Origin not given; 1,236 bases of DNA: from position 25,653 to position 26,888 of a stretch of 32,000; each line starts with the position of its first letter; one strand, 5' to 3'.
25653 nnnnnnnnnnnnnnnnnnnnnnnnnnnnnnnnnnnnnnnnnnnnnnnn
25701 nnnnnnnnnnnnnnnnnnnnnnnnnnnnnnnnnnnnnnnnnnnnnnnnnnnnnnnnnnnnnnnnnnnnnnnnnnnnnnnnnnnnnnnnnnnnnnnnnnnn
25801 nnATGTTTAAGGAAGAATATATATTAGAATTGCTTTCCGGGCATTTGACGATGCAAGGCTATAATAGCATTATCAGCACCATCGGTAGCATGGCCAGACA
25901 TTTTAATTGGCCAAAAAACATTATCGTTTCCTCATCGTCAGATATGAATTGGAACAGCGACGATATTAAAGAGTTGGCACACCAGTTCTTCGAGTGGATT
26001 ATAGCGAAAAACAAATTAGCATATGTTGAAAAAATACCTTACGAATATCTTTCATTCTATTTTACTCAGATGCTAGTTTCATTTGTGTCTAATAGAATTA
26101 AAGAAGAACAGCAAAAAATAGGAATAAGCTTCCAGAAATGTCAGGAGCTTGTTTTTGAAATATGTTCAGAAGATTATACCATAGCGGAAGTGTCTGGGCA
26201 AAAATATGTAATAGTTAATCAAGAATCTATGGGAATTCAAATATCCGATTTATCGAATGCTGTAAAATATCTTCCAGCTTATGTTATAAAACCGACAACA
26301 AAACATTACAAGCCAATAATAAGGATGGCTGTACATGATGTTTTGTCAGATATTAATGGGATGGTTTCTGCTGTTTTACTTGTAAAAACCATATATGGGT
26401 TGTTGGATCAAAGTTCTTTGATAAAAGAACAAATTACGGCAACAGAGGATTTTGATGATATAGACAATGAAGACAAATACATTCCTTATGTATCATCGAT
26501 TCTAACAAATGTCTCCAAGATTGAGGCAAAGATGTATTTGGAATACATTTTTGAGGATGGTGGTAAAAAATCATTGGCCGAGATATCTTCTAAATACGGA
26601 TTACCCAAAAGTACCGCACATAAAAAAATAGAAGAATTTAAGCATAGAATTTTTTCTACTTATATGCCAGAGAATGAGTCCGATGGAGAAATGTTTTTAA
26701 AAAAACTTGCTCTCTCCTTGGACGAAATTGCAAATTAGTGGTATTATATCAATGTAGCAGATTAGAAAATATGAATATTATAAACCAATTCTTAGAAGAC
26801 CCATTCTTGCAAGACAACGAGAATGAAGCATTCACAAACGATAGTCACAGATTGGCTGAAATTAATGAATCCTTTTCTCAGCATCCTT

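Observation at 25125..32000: AT-rich seven-gene operon built around a 985-aa P-loop NTPase: candidate undescribed defence or abortive-infection system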

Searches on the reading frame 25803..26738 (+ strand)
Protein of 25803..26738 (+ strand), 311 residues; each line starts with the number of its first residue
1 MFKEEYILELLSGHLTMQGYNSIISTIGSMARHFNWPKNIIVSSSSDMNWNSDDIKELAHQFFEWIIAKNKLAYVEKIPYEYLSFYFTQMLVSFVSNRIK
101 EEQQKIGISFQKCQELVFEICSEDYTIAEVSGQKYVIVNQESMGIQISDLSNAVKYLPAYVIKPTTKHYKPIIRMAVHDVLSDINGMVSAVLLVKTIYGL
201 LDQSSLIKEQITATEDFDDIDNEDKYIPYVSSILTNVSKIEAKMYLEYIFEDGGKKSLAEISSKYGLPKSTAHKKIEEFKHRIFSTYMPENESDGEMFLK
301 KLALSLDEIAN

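Call 6: search_protein_families(library=pfam, proteins=[window:25803-26738:+], max_evalue=1)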
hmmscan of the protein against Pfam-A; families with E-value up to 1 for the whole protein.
window:25803-26738:+ (311 aa): 2 families
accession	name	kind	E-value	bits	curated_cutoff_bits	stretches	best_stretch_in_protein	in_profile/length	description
PF09339.16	HTH_IclR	-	0.0031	17.7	22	1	249-274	12-37/52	IclR helix-turn-helix domain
PF14526.11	Cass2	-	0.48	11.1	27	0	53-83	104-134/150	Integron-associated effector binding protein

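Call 7: search_protein_families(library=padloc, proteins=[window:25803-26738:+], max_evalue=1)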
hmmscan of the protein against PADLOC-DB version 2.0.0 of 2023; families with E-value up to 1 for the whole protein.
window:25803-26738:+ (311 aa): 3 families
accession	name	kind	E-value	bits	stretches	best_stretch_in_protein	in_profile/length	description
PDLC01860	CARF3--CARF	-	9.4e-05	20.6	1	169-282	79-184/210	-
PDLC01858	CARF3--CARF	-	0.00013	20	1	246-281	150-183/204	-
PDLC01848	CARF3--CARF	-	0.024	12.3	1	229-284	127-178/197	-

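Call 8: search_protein_families(library=ncbifam, proteins=[window:25803-26738:+], max_evalue=1)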
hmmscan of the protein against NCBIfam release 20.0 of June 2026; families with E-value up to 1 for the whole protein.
window:25803-26738:+ (311 aa): 1 family
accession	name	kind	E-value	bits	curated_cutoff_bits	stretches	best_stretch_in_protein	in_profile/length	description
NF008601.2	PRK11569.1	equivalog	0.069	12.3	380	1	245-281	35-71/276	glyoxylate bypass operon transcriptional repressor IclR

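Call 9: search_protein_families(library=phrogs, proteins=[window:25803-26738:+], max_evalue=1)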
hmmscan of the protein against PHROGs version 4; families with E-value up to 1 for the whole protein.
window:25803-26738:+ (311 aa): 1 family
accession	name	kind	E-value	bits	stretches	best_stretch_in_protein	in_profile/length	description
phrog_1740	-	transcription regulation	0.27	10.6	1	232-287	164-216/567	RNA polymerase sigma factor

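Call 31: search_solved_structures(query=A3, max_evalue=10)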
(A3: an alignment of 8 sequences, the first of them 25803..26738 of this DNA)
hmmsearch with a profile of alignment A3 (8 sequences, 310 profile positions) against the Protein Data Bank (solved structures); distinct sequences matched with E-value up to 10: 5.
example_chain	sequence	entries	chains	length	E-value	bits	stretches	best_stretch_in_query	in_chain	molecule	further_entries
1mkm_A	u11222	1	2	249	0.12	14.8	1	244-281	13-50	IclR transcriptional regulator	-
2cyy_A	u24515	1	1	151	0.22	14.1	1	247-280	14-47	Putative HTH-type transcriptional regulator PH1519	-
1ri7_A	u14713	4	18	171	0.27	13.7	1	247-280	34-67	Putative transcriptional regulator | Putative HTH-type transcriptional regulator PH1519 | Uncharacterized HTH-type transcriptional regulator PH1519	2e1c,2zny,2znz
9z3z_D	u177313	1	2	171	0.95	11.9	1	194-251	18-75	Myosin regulatory light chain 12B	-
9z3w_D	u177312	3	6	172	0.96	11.9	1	194-251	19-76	Myosin regulatory light chain 12B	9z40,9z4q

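Call 92: search_protein_families(library=pfam, alignment_id=A14, max_evalue=1)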
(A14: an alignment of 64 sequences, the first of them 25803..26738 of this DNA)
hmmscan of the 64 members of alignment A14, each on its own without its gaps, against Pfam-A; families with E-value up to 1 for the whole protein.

A. member 1, window:25803-26738:+ (311 aa): 2 families
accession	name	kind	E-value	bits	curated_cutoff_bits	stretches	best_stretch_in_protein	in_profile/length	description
PF09339.16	HTH_IclR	-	0.0031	17.7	22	1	249-274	12-37/52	IclR helix-turn-helix domain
PF14526.11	Cass2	-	0.48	11.1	27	0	53-83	104-134/150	Integron-associated effector binding protein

B. families by the number of members that match (of 64 scanned): 61 families (the first 25 are shown)
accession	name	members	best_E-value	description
PF09339.16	HTH_IclR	8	7.3e-05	IclR helix-turn-helix domain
PF05225.22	HTH_psq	6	4.3e-05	helix-turn-helix, Psq domain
PF24323.1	DUF7494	6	0.0025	Domain of unknown function (DUF7494)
PF05218.19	DUF713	5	0.00062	Protein of unknown function (DUF713)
PF05043.19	Mga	4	0.03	Mga helix-turn-helix domain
PF22902.2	NOMO1-like_9th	4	0.034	BOS complex subunit NOMO1-like, beta sandwich domain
PF13412.12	HTH_24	3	0.0012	Winged helix-turn-helix DNA-binding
PF04297.20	UPF0122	3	0.012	Putative helix-turn-helix protein, YlxM / p13 like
PF11003.13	DUF2842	3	0.061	Protein of unknown function (DUF2842)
PF08279.18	HTH_11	2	0.007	HTH domain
PF04967.18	HTH_10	2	0.022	HTH DNA binding domain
PF12116.14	SpoIIID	2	0.057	Stage III sporulation protein D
PF14911.11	MMS22L_C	2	0.091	S-phase genomic integrity recombination mediator, C-terminal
PF10650.14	zf-C3H1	2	0.23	Putative zinc-finger domain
PF14559.12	TPR_19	1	9.5e-05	Tetratricopeptide repeat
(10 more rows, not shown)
